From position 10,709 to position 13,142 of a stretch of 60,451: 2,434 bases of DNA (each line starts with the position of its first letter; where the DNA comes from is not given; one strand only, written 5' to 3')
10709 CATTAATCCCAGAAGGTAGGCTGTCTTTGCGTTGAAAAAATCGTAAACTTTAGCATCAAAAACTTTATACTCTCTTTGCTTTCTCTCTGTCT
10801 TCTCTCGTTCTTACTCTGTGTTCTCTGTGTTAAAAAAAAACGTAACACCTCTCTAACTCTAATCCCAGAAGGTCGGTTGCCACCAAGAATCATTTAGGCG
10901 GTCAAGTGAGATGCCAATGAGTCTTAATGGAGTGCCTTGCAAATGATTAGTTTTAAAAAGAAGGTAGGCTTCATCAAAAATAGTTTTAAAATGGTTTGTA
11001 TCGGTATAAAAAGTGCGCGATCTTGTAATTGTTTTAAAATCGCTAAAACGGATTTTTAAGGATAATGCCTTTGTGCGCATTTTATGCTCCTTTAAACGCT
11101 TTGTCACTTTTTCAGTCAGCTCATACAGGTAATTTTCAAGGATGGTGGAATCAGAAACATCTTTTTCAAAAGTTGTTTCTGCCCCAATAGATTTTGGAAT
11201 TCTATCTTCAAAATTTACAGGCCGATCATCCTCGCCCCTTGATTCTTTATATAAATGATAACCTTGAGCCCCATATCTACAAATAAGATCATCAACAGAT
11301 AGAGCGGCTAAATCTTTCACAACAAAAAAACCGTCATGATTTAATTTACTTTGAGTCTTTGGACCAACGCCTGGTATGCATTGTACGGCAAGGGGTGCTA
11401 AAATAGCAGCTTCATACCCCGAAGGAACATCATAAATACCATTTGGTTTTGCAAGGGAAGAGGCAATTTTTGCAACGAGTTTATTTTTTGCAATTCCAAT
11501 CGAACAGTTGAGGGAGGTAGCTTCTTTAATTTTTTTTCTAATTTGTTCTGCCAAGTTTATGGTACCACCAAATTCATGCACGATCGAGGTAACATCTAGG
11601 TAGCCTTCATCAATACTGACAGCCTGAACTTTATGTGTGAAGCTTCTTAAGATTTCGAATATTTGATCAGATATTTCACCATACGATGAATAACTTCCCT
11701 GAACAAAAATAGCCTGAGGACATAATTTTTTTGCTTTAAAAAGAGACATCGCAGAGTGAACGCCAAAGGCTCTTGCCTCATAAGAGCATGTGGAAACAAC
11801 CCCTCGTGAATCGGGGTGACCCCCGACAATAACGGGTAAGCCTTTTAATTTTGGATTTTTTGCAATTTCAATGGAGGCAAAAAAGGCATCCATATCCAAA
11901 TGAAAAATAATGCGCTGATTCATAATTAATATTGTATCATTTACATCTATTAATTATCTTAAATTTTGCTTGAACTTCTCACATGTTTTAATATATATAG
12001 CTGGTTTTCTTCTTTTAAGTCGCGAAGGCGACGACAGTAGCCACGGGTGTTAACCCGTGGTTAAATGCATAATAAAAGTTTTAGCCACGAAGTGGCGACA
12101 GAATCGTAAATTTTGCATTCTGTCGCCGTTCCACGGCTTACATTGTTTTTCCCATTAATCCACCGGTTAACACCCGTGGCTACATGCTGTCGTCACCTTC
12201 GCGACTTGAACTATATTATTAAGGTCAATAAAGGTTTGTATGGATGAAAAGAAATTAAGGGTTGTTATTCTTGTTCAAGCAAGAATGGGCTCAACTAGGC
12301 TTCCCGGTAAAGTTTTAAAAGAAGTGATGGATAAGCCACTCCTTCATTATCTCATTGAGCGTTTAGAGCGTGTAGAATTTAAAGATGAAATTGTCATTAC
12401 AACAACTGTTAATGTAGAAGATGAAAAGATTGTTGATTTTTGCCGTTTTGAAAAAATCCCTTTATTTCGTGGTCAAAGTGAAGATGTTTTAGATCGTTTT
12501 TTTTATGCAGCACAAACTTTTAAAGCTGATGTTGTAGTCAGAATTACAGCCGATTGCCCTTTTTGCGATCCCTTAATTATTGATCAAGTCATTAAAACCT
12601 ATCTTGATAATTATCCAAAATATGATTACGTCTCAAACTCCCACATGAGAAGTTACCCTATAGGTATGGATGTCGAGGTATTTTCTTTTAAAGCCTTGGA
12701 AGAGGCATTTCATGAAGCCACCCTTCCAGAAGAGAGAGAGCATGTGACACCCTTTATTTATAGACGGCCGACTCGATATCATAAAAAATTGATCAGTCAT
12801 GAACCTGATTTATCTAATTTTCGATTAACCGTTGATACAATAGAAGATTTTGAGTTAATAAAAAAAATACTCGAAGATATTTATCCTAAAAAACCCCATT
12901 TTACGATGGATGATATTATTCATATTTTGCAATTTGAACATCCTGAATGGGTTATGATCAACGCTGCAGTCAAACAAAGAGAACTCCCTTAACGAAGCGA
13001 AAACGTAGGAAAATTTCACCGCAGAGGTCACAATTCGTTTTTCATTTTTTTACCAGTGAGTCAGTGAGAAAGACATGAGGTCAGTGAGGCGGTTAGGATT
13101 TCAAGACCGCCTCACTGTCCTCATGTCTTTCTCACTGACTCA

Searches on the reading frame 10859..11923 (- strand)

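Call 21: search_protein_families(library=ncbifam, proteins=[window:10859-11923:-], max_evalue=0.00001)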
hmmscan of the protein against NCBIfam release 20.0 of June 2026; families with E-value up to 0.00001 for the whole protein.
window:10859-11923:- (354 aa): 10 families
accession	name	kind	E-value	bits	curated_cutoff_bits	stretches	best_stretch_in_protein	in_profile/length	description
NF002677.0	PRK02406.1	equivalog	1.1e-106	356.9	256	1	2-345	4-345/357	DNA polymerase IV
NF002882.0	PRK03348.1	equivalog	8.5e-101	338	389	1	2-346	3-347/461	DNA polymerase IV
NF010731.0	PRK14133.1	equivalog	7.1e-100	334.7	362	1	3-345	2-338/352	DNA polymerase IV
NF002751.0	PRK02794.1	equivalog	2e-93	313.6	371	1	5-345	39-376/425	DNA polymerase IV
NF002492.0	PRK01810.1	equivalog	3.3e-93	312.7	399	1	2-343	8-349/412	DNA polymerase IV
NF003015.0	PRK03858.1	subfamily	4.2e-84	282.9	367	1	5-345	8-345/399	DNA polymerase IV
NF002848.0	PRK03103.1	subfamily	8.8e-80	268.2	381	1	2-349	2-357/410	DNA polymerase IV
NF002883.0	PRK03352.1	equivalog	4.3e-77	259.7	330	1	3-341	4-340/347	DNA polymerase IV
NF002292.0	PRK01216.1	equivalog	4.3e-57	193.7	339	1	5-346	2-342/351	DNA polymerase IV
NF002955.0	PRK03609.1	subfamily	1.2e-25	90.3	431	1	9-297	5-298/422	translesion error-prone DNA polymerase V subunit UmuC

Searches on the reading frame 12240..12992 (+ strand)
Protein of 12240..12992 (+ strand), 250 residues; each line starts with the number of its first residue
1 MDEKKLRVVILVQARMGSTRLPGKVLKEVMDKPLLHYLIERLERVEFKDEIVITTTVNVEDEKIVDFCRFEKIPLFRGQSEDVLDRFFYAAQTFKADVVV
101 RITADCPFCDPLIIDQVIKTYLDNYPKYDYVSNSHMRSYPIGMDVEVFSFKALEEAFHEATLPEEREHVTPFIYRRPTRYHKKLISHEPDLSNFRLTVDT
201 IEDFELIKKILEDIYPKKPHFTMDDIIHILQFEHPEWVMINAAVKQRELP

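Call 23: search_protein_families(library=pfam, proteins=[window:12240-12992:+], max_evalue=0.001)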
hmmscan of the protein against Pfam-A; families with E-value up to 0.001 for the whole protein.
window:12240-12992:+ (250 aa): 2 families
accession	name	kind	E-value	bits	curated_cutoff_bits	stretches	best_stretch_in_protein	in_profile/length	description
PF02348.25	CTP_transf_3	-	1.1e-32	114.1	22.6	1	9-210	1-190/217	Cytidylyltransferase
PF12804.13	NTP_transf_3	-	1.3e-05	25.9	27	1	15-140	11-130/160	MobA-like NTP transferase domain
